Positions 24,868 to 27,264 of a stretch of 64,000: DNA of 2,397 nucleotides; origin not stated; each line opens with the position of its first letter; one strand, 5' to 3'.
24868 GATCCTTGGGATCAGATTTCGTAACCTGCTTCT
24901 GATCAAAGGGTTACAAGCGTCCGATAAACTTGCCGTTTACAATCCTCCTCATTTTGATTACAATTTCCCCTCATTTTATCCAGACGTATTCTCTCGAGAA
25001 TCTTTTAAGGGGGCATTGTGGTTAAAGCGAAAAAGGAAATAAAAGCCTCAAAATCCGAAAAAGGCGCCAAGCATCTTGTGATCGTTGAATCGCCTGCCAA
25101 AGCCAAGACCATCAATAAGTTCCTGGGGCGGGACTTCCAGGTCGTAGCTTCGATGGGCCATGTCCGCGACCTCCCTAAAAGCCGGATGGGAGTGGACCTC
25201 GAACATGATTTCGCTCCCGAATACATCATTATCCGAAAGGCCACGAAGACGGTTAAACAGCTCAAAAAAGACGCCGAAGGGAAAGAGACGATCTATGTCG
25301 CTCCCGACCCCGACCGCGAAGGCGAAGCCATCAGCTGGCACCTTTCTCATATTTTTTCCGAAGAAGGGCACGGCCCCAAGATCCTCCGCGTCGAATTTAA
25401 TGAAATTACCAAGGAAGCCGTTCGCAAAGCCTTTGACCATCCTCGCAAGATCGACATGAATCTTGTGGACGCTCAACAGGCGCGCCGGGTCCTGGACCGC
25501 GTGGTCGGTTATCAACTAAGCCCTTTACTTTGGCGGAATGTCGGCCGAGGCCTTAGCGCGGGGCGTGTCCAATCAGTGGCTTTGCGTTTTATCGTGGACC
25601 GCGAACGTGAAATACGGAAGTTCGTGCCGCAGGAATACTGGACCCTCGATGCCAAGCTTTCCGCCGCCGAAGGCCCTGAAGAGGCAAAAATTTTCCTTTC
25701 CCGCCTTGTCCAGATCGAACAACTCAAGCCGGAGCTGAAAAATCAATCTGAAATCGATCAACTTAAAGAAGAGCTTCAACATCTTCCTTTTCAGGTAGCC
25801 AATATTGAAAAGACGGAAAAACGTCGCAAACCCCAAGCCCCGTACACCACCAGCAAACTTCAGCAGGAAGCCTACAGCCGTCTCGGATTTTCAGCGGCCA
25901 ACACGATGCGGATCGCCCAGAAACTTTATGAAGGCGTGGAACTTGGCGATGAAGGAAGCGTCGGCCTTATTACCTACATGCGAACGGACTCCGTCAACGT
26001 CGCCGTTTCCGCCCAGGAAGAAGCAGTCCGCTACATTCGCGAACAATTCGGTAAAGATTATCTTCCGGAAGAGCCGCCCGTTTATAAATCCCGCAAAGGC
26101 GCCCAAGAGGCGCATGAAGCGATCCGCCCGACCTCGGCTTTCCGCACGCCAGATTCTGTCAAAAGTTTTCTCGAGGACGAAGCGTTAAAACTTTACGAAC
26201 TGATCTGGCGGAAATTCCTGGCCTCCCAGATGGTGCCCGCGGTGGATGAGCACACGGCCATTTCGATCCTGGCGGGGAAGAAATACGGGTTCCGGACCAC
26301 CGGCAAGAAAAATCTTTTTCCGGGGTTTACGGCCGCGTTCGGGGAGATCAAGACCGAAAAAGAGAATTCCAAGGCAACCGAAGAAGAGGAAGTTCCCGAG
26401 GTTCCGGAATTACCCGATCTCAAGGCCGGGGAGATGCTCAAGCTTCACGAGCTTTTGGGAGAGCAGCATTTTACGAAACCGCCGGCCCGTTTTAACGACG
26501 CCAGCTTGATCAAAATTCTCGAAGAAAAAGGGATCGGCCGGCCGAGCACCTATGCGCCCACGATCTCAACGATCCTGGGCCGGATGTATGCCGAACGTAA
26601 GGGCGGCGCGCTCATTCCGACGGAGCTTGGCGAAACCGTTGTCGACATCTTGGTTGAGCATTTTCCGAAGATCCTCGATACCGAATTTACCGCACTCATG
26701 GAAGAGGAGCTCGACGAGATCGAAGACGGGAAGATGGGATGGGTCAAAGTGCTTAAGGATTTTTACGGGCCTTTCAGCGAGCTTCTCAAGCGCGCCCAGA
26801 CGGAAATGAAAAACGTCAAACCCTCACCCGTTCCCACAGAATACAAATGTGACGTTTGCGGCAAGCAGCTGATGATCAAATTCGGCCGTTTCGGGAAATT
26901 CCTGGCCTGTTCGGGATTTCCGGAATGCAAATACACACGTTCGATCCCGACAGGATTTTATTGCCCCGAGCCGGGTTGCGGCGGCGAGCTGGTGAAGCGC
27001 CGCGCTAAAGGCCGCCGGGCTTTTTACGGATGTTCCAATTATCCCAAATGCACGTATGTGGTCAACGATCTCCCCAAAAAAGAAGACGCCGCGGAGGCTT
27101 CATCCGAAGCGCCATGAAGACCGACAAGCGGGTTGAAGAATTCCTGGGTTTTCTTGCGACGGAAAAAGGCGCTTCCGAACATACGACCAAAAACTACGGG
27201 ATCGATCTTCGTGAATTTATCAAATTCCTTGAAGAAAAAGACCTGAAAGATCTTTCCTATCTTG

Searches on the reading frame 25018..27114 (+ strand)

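Call 43: search_protein_families(library=pfam, proteins=[window:25018-27114:+], max_evalue=0.00001)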
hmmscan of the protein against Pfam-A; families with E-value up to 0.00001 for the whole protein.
window:25018-27114:+ (699 aa): 3 families
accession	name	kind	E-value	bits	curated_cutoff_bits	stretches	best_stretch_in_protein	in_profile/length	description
PF01131.25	Topoisom_bac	-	2.6e-126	422.4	35.1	1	144-580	1-411/411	DNA topoisomerase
PF01396.24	Zn_ribbon_Top1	-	3.4e-24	84.8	32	2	610-644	3-37/39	Topoisomerase DNA binding C4 zinc finger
PF01751.28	Toprim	-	1e-21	77.3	23.1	1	20-130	2-96/96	Toprim domain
